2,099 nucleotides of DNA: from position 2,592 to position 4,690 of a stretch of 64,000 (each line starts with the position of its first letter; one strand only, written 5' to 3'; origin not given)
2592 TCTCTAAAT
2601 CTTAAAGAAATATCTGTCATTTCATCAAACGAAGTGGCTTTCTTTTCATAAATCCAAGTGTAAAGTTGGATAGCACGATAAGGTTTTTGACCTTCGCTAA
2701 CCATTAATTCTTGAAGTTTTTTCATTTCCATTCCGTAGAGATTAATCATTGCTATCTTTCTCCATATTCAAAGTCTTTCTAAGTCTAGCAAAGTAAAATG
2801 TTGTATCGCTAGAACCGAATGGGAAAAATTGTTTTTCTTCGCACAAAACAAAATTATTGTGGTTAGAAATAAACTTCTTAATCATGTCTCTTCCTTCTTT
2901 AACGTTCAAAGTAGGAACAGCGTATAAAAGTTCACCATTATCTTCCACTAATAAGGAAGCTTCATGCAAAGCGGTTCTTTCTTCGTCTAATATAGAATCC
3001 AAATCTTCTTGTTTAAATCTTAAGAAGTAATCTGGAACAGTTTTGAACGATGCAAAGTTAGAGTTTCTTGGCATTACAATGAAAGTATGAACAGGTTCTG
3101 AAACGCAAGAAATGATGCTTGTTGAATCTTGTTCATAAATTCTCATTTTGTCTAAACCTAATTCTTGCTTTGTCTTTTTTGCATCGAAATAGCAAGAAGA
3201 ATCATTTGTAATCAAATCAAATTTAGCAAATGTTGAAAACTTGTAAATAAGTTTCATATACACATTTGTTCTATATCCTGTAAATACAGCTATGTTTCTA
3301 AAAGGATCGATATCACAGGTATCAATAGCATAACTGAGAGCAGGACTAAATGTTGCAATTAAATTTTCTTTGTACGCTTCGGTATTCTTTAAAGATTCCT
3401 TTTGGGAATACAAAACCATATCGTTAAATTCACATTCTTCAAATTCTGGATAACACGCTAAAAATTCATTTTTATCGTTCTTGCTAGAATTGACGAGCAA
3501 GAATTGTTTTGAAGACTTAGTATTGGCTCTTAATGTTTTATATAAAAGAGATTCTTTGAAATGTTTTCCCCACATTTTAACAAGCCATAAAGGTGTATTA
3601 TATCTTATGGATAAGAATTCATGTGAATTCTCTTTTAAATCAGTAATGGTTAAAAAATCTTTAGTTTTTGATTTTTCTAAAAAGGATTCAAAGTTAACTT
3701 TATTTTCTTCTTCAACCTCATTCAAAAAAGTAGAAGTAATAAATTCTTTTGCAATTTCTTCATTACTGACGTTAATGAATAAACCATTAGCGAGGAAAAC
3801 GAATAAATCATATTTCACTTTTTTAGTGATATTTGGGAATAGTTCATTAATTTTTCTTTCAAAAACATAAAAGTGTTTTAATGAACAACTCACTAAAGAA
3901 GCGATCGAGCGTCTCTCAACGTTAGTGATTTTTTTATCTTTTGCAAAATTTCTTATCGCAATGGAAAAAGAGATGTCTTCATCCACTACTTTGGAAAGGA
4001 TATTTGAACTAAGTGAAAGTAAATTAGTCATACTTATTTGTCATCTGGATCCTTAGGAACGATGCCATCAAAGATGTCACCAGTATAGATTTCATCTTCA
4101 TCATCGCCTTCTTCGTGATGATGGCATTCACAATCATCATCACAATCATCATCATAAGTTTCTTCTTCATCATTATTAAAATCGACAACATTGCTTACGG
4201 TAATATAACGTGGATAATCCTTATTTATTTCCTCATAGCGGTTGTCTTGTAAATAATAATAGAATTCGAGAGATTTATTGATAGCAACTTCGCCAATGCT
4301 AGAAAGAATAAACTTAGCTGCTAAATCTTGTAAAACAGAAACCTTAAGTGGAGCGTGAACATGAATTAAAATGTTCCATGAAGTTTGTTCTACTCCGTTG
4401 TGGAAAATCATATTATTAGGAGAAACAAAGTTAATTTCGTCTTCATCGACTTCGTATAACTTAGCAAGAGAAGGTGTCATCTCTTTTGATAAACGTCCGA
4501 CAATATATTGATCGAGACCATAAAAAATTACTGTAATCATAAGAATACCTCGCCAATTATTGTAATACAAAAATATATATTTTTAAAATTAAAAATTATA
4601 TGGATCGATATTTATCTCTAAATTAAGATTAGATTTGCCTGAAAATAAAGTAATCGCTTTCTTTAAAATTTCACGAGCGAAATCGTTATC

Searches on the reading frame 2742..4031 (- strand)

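Call 54: search_protein_families(library=pfam, proteins=[window:2742-4031:-], max_evalue=0.00001)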
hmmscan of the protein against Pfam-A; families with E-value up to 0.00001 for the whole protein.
window:2742-4031:- (429 aa): 0 families

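Call 69: search_protein_families(library=pfam, proteins=[window:2742-4031:-], max_evalue=0.01)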
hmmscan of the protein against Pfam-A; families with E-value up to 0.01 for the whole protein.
window:2742-4031:- (429 aa): 1 family
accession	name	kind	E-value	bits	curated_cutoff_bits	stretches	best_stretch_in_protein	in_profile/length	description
PF01189.24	Methyltr_RsmB-F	-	2.6e-05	24.4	27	1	286-400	51-166/199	16S rRNA methyltransferase RsmB/F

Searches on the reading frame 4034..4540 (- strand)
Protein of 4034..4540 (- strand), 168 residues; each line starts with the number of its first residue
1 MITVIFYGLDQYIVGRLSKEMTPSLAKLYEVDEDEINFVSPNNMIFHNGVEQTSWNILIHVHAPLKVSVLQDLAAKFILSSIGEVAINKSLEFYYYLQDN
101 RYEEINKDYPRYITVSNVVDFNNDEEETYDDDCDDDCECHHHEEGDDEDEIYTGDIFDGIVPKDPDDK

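Call 54: search_protein_families(library=pfam, proteins=[window:4034-4540:-], max_evalue=0.00001)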
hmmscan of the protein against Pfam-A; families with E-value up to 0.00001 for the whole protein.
window:4034-4540:- (168 aa): 0 families

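Call 69: search_protein_families(library=pfam, proteins=[window:4034-4540:-], max_evalue=0.01)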
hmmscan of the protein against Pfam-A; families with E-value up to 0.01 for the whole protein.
window:4034-4540:- (168 aa): 1 family
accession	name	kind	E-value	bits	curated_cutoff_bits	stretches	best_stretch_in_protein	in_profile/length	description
PF08921.16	DUF1904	-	0.0014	19.4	24.1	1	4-93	4-92/108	Domain of unknown function (DUF1904)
